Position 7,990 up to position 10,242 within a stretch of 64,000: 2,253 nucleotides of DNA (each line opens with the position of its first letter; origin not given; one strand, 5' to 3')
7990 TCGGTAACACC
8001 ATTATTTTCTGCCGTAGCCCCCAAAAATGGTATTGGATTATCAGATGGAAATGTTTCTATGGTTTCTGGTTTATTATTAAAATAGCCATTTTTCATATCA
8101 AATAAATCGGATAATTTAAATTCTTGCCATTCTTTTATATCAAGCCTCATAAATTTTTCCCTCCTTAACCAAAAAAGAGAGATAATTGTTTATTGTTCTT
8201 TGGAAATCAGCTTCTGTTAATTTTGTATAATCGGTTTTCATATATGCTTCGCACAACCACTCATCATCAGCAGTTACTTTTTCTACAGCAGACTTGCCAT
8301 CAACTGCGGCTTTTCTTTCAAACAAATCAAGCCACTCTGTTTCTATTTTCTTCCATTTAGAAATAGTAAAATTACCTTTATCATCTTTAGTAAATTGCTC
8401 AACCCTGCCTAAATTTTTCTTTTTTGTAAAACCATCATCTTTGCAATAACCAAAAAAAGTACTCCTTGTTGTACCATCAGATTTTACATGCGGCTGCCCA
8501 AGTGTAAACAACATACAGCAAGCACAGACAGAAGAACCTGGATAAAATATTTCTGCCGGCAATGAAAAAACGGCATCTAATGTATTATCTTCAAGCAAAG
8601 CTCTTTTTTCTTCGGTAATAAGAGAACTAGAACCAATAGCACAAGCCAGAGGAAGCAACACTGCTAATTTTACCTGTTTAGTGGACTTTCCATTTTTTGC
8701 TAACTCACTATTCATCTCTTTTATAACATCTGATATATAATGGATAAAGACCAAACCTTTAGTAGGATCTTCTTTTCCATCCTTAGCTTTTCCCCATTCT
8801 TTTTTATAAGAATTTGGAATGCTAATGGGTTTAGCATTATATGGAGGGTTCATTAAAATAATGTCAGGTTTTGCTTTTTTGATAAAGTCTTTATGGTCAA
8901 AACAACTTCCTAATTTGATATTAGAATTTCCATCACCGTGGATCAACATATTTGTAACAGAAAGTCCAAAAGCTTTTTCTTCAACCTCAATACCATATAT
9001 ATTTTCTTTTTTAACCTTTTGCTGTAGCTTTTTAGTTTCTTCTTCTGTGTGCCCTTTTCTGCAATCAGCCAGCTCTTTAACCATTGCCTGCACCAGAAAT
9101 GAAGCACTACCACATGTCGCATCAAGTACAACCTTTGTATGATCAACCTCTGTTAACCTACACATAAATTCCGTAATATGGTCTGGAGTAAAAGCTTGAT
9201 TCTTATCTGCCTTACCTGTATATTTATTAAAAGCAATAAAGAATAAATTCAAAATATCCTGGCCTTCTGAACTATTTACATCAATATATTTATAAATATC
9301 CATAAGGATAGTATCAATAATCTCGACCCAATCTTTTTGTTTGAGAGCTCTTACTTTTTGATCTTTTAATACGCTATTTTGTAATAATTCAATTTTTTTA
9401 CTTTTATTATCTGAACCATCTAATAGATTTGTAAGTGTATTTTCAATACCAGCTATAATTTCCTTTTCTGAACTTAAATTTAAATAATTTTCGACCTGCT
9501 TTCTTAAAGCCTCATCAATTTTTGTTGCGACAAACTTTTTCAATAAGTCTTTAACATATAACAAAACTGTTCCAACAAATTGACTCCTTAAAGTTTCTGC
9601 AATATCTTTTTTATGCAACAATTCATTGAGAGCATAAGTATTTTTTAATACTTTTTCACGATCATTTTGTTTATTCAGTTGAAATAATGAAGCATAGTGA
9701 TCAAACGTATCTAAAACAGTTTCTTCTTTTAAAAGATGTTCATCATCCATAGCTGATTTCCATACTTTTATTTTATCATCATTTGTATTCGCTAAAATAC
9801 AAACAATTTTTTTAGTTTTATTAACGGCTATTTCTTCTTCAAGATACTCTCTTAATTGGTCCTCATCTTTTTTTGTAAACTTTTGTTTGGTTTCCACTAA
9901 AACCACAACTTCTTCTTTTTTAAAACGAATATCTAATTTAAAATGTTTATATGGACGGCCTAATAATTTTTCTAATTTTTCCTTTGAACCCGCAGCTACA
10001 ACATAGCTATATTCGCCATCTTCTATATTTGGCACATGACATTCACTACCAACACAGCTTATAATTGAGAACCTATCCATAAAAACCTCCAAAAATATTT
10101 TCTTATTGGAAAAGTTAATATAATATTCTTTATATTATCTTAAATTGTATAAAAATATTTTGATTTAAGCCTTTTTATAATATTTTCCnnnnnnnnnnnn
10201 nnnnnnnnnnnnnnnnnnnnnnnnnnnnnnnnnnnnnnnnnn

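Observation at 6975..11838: Type I M+S genes without an hsdR, followed by a pentapeptide-repeat/excisionase-HTH protein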

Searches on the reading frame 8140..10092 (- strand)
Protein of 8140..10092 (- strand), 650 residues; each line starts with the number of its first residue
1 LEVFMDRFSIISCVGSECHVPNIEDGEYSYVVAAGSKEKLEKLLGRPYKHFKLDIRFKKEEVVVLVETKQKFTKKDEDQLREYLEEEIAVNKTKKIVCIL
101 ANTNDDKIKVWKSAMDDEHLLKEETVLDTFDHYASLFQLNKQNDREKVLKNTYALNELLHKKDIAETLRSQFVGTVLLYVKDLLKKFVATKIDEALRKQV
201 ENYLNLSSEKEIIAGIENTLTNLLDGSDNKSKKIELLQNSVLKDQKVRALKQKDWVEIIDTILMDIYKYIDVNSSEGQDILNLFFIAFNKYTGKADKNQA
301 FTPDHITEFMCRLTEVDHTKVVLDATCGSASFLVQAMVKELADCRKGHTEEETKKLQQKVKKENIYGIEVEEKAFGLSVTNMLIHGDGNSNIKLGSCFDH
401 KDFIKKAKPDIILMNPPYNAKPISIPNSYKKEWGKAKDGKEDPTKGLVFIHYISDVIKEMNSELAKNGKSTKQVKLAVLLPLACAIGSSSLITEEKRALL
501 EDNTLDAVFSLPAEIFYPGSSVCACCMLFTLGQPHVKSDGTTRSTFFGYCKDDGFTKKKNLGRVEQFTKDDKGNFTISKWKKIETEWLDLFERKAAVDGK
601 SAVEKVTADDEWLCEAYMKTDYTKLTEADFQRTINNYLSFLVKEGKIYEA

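Call 3: search_protein_families(library=pfam, proteins=[window:8140-10092:-], max_evalue=0.01)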
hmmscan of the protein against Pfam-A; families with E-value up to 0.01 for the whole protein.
window:8140-10092:- (650 aa): 5 families
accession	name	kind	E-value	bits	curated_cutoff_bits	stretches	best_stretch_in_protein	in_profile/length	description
PF02384.22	N6_Mtase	-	4.6e-27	95.6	20.4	1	289-547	15-243/311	N-6 DNA Methylase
PF01170.24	UPF0020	-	5e-05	23.5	22.3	1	306-418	16-131/197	RMKL-like, methyltransferase domain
PF20473.4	MmeI_Mtase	-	0.00021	21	27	1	320-384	21-84/259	MmeI, DNA-methyltransferase domain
PF09593.15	Pathogen_betaC1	-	0.0051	17.2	25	0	233-281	64-112/117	Beta-satellite pathogenicity beta C1 protein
PF08743.15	Nse4_C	-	0.0075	16.9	26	0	627-647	11-33/89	Nse4 C-terminal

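Call 5: search_protein_families(library=ncbifam, proteins=[window:8140-10092:-], max_evalue=0.01)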
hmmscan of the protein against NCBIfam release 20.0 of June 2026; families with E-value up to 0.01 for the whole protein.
window:8140-10092:- (650 aa): 3 families
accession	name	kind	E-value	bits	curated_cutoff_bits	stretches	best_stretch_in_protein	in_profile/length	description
NF047738.1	antiphage_MADS2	equivalog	9.1e-08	30.8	720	1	63-435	81-475/654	methylation-associated defense system DNA methyltransferase MAD2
TIGR03534.1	RF_mod_PrmC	equivalog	3.7e-05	23.3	199.1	1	318-421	88-171/253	peptide chain release factor N(5)-glutamine methyltransferase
NF040721.1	Trm14_Arch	equivalog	0.00051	19.3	280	1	306-460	179-343/370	tRNA (guanine(6)-N2)-methyltransferase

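Call 6: search_solved_structures(query=window:8140-10092:-, max_evalue=0.01, show_alignments=2)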
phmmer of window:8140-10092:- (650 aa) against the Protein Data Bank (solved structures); distinct sequences matched with E-value up to 0.01: 7.
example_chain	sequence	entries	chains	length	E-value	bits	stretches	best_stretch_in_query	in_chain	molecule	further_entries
3ufb_A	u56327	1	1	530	5.8e-09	38.2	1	265-531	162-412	Type I restriction-modification system methyltransferase subunit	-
2okc_A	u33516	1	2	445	4.5e-07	32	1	291-535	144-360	Type I restriction enzyme StySJI M protein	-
7bst_D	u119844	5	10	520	3.1e-05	25.9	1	288-423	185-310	Type I restriction enzyme EcoR124II M protein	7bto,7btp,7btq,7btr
5ybb_A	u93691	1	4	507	5.1e-05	25.2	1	298-420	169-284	Type I restriction-modification system methyltransferase subunit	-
3khk_A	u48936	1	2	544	0.00056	21.8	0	288-423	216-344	Type I restriction-modification system methylation subunit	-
7vru_A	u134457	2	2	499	0.001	20.9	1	270-538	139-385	Site-specific DNA-methyltransferase (adenine-specific)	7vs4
3lkd_A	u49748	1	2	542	0.0028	19.5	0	361-521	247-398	Type I restriction-modification system methyltransferase subunit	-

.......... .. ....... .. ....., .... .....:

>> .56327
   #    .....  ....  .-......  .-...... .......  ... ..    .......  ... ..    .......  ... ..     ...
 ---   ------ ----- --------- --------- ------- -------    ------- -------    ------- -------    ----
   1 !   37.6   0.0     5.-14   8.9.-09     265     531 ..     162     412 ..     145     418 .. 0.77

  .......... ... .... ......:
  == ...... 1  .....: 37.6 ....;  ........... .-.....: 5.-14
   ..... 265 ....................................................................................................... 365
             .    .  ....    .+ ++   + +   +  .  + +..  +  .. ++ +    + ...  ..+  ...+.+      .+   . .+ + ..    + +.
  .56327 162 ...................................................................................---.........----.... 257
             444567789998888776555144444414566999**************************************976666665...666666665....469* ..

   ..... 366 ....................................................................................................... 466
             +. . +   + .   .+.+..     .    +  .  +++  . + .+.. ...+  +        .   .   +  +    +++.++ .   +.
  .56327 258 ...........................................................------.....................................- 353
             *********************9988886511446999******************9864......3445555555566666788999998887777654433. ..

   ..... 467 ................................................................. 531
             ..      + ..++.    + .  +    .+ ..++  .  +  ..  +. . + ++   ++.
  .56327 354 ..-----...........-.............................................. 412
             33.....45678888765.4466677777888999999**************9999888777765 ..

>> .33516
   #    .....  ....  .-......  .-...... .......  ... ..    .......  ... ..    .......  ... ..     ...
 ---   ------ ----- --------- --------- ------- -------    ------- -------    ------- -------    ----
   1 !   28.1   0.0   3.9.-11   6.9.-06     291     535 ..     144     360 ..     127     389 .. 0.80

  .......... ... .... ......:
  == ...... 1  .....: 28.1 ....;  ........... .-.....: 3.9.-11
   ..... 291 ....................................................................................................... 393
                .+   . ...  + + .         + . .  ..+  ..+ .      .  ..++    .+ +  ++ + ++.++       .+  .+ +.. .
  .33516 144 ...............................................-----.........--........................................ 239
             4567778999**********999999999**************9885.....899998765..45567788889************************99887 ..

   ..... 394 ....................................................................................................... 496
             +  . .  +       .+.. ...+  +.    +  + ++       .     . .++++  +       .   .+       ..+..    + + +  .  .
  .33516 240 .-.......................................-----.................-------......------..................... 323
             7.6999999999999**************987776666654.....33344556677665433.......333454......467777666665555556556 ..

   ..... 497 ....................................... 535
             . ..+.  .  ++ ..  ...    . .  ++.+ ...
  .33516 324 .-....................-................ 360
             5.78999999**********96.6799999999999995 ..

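Call 7: search_protein_families(library=padloc, proteins=[window:8140-10092:-], max_evalue=0.01)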
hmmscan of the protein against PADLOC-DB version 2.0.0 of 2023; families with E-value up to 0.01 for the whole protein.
window:8140-10092:- (650 aa): 22 families
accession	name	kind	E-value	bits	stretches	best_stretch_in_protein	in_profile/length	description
PDLC03608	REase_MTase_IIG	-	3e-44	149.6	2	477-645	455-613/614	Type IIG restriction enzyme-methyltransferase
PDLC03021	MTase_I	-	2.8e-34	116.8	1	207-582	77-417/491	Type I methyltransferase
PDLC03602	REase_MTase_IIG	-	7.3e-33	112.1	1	271-641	296-618/637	Type IIG restriction enzyme-methyltransferase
PDLC03619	REase_MTase_IIG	-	1e-29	101.9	1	375-640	2-244/274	Type IIG restriction enzyme-methyltransferase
PDLC03616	REase_MTase_IIG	-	2e-25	87.3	2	205-421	299-521/721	Type IIG restriction enzyme-methyltransferase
PDLC03025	MTase_I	-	6.1e-20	69.4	1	208-546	74-380/569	Type I methyltransferase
PDLC03026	MTase_I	-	9.3e-19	65.9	1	240-575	88-393/487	Type I methyltransferase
PDLC04134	mad2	-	4.3e-17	60.1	1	253-564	231-469/492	mads_2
PDLC03029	MTase_I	-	4.8e-13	46.5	1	298-517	177-390/661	Type I methyltransferase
PDLC03030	MTase_I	-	2.5e-12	44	1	268-421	298-466/670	Type I methyltransferase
PDLC03218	MTase_II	-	6.7e-12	42.8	1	265-420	233-384/532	Type II methyltransferase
PDLC03018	MTase_I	-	4.6e-10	36.5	2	250-358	257-366/749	Type I methyltransferase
PDLC03019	MTase_I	-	6.2e-10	36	1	255-529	125-371/932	Type I methyltransferase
PDLC03034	MTase_I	-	1.8e-09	34.5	1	59-408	106-444/672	Type I methyltransferase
PDLC03028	MTase_I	-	2.3e-09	33.9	1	290-517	890-1108/1236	Type I methyltransferase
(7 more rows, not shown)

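Call 10: find_homologous_proteins(query=window:8140-10092:-, max_evalue=0.00001)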
Query window:8140-10092:- (650 aa): 5573 proteins with E <= 0.00001 among 8000 candidates; the best 120 are listed.
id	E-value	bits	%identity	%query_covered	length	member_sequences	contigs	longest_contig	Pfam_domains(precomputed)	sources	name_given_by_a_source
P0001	0.0e+0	1431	99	99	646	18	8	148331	PF02384.23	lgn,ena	-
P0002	0.0e+0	1373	95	99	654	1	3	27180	PF02384.23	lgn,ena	-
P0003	0.0e+0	1371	95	99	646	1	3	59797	PF02384.23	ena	-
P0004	0.0e+0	1217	83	99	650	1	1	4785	PF02384.23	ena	-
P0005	0.0e+0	1213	83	99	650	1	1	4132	PF02384.23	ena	-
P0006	0.0e+0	1208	82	99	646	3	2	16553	PF02384.23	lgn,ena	-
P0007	0.0e+0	1206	81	99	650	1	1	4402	PF02384.23,PF01170.25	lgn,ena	-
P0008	0.0e+0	1203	82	99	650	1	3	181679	PF02384.23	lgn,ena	-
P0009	0.0e+0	1202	81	99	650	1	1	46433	PF02384.23,PF01170.25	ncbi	-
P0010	0.0e+0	1200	81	99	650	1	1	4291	PF02384.23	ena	-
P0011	0.0e+0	1197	81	99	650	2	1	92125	PF02384.23,PF01170.25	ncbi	-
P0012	0.0e+0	1193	81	99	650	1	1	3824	PF02384.23,PF01170.25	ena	-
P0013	0.0e+0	1191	81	99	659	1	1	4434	PF02384.23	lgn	-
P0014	0.0e+0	1190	81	99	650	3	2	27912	PF02384.23,PF01170.25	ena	-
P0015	0.0e+0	1188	81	99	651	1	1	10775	PF02384.23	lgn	-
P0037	0.0e+0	1153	79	99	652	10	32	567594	PF02384.23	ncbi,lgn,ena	-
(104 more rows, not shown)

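Call 11: find_encoding_contigs(protein=P0001, flank=10000, max_places=4)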
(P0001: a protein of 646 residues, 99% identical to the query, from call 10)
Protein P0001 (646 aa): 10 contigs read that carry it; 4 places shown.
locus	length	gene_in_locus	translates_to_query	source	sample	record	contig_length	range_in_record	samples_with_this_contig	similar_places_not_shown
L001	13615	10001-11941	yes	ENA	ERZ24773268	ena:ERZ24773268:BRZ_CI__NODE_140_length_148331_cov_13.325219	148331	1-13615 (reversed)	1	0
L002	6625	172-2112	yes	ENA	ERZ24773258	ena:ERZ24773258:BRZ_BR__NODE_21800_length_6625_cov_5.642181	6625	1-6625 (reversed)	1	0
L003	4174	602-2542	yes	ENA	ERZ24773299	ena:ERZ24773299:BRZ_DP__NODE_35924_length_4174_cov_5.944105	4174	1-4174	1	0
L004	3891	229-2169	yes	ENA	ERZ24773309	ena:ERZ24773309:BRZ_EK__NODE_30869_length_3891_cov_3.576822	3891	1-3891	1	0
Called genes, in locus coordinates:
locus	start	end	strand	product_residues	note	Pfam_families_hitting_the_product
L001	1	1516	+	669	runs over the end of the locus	PF04055:Radical_SAM, PF00595:PDZ (weak), PF13180:PDZ_2 (faint), PF17820:PDZ_6 (weak), PF04459:DUF512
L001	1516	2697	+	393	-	PF04055:Radical_SAM, PF13186:SPASM (weak)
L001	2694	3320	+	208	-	PF00293:NUDIX (weak)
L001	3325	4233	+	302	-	-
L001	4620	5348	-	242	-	-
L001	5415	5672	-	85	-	-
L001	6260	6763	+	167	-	PF28043:KwaA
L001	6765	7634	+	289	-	PF16162:KwaB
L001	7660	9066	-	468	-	PF00239:Resolvase, PF07508:Recombinase, PF13408:Zn_ribbon_recom (weak)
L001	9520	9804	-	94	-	-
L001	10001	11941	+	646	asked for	PF02384:N6_Mtase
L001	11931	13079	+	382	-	PF01420:Methylase_S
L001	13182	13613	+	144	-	?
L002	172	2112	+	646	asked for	PF02384:N6_Mtase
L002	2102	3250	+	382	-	PF01420:Methylase_S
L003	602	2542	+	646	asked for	PF02384:N6_Mtase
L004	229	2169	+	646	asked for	PF02384:N6_Mtase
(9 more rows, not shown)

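Call 12: find_encoding_contigs(protein=P0037, flank=8000, max_places=5)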
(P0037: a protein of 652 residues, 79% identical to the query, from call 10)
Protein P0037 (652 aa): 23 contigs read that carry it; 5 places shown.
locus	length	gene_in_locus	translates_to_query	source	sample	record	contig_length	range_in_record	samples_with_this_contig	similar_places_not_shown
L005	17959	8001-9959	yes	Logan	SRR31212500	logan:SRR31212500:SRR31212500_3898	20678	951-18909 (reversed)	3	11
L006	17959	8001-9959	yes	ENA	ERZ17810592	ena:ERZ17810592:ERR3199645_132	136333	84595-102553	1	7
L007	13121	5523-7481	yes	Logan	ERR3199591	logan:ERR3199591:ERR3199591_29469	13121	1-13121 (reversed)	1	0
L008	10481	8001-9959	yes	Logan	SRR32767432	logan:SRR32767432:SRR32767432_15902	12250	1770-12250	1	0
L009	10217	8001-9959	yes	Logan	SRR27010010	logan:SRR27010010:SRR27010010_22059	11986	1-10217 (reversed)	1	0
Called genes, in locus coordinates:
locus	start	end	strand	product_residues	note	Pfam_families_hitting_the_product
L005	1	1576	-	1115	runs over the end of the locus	?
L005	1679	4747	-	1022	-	-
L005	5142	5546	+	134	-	PF02579:Nitro_FeMo-Co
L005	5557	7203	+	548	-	PF01266:DAO (faint), PF03486:HI0933_like (faint), PF07992:Pyr_redox_2, PF13450:NAD_binding_8 (weak), PF13738:Pyr_redox_3, PF00070:Pyr_redox, PF02852:Pyr_redox_dim, PF00581:Rhodanese, +3 more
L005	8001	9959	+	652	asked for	PF02384:N6_Mtase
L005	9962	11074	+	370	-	PF01420:Methylase_S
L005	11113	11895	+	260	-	PF12686:DUF3800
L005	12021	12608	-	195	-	PF00239:Resolvase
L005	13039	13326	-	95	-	-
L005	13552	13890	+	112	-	-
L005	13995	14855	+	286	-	-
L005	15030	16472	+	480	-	-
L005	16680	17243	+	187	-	PF00239:Resolvase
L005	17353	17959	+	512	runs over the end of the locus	PF00239:Resolvase, PF07508:Recombinase, PF13408:Zn_ribbon_recom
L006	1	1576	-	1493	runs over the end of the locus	-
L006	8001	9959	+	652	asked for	PF02384:N6_Mtase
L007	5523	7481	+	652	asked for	PF02384:N6_Mtase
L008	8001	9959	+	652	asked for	PF02384:N6_Mtase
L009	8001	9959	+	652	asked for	PF02384:N6_Mtase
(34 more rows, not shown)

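Call 36: search_solved_structures(query=A1, max_evalue=1, show_alignments=0)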
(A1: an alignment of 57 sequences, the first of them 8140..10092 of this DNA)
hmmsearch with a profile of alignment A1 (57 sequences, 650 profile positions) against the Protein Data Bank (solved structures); distinct sequences matched with E-value up to 1: 9.
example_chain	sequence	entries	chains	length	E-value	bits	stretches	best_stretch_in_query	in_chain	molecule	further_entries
3ufb_A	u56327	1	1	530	2.3e-07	32.7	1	267-521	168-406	Type I restriction-modification system methyltransferase subunit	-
2okc_A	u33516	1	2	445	7.5e-07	31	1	290-530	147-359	Type I restriction enzyme StySJI M protein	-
5ybb_A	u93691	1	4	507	0.00031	22.3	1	296-415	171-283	Type I restriction-modification system methyltransferase subunit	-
3khk_A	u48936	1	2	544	0.00039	22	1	283-418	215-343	Type I restriction-modification system methylation subunit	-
3lkd_A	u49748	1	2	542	0.0029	19.1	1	350-418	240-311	Type I restriction-modification system methyltransferase subunit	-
7vru_A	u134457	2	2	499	0.0033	19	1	284-535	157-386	Site-specific DNA-methyltransferase (adenine-specific)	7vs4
7vru_B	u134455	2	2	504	0.036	15.5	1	297-522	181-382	Site-specific DNA-methyltransferase (adenine-specific)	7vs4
7eew_A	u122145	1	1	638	0.13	13.6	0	465-525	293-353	Type I restriction-modification system methyltransferase subunit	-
6akm_B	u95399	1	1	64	0.73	11.2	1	73-124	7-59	Sarcolemmal membrane-associated protein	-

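Call 42: predict_structure(alignment_id=A1)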
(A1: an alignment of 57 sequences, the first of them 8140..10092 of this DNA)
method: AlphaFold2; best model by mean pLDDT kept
length: 650 residues; sequences in the alignment: 57
mean_pLDDT: 65.0   pTM: 0.42
mean pLDDT of the five models: 65.0, 63.5, 63.2, 57.1, 55.4
residues with pLDDT >= 90: 27; 70-90: 278; 50-70: 175; < 50: 170
segments of 3 or more residues with pLDDT < 50: 116-122, 139-142, 293-305, 372-389, 435-437, 482-489, 508-538, 540-569, 575-584, 594-626
pLDDT, mean of each block of 10 residues (from residue 1): 68 87 73 83 82 81 85 81 84 78 73 51 68 64 57 79 80 81 82 85 90 86 69 66 85 93 86 60 57 37 48 71 70 64 75 82 78 48 49 78 89 66 67 53 62 86 87 74 46 57 57 32 35 39 35 31 33 50 47 43 32 27 44 56 60
secondary structure, 60 per line:
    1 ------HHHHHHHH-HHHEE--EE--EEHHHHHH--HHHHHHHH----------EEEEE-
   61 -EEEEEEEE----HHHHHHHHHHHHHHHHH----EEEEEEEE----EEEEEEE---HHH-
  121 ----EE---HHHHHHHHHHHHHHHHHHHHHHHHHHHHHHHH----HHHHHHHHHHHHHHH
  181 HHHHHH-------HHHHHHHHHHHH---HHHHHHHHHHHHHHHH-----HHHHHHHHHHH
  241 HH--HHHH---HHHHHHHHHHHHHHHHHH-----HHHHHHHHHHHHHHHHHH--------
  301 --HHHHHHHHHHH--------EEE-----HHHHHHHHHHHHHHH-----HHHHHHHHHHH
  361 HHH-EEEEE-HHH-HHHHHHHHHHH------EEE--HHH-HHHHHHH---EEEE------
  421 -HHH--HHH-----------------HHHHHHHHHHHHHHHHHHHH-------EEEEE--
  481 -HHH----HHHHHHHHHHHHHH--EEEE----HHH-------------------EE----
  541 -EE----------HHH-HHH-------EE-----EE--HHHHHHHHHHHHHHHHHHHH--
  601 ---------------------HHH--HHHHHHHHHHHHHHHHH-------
elements in order (helices of 4 or more, strands of 3 or more residues): H7-14 H29-34 H37-44 E55-59 E62-69 H74-90 E95-102 E107-113 H130-161 H166-186 H194-205 H209-224 H230-242 H245-248 H252-269 H275-292 H303-313 E322-324 H330-344 H350-363 E365-369 H375-385 E392-394 H401-407 E411-414 H447-466 E474-478 H489-502 E505-508 H579-598 H627-643
